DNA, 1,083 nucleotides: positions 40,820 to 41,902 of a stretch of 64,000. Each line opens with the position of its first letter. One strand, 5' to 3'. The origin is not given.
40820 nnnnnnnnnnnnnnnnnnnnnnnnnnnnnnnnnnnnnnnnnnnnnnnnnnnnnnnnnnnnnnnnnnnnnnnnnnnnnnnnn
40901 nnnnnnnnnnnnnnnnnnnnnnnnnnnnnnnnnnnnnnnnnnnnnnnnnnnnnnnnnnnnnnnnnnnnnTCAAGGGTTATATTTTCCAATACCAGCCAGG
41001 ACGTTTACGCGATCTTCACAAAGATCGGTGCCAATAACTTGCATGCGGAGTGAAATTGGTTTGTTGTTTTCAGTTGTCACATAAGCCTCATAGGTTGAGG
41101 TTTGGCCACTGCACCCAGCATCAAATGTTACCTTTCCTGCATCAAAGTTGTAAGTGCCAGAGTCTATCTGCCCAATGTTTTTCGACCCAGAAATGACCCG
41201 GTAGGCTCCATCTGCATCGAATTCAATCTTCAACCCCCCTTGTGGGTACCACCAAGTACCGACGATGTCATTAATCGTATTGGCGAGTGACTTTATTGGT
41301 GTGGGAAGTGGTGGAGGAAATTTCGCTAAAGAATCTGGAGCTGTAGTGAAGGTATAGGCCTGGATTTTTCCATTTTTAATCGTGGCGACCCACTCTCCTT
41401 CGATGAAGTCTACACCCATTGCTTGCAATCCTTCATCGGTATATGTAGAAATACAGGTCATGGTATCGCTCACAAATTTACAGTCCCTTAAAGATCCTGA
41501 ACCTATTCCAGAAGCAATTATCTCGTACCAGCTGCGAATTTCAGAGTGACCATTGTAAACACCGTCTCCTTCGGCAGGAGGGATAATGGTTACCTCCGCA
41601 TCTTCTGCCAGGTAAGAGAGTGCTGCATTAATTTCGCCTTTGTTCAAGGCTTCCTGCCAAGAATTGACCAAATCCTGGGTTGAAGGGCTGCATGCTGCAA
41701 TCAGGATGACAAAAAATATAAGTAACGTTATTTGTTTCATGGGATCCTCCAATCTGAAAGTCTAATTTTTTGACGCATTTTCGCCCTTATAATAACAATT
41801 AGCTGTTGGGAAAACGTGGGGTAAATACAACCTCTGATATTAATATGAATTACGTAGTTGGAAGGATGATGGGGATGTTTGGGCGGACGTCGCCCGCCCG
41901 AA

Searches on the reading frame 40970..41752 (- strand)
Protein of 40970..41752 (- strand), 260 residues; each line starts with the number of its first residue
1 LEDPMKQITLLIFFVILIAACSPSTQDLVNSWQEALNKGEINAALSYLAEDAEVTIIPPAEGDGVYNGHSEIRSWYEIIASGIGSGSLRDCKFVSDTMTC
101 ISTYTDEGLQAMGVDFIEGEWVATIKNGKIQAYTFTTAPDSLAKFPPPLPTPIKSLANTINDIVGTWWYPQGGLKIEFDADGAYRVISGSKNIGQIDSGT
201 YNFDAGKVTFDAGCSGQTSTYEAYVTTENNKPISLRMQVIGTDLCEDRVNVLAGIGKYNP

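Call 8: search_protein_families(library=pfam, proteins=[window:40970-41752:-], max_evalue=0.01)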
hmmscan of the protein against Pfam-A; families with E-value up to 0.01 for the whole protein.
window:40970-41752:- (260 aa): 1 family
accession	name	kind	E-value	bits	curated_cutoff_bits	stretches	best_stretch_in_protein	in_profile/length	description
PF12680.13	SnoaL_2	-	0.001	20.1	27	1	31-131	3-100/102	SnoaL-like domain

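Call 92: search_protein_families(library=phrogs, proteins=[window:40970-41752:-], max_evalue=0.01)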
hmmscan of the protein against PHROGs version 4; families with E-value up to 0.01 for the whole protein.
window:40970-41752:- (260 aa): 0 families
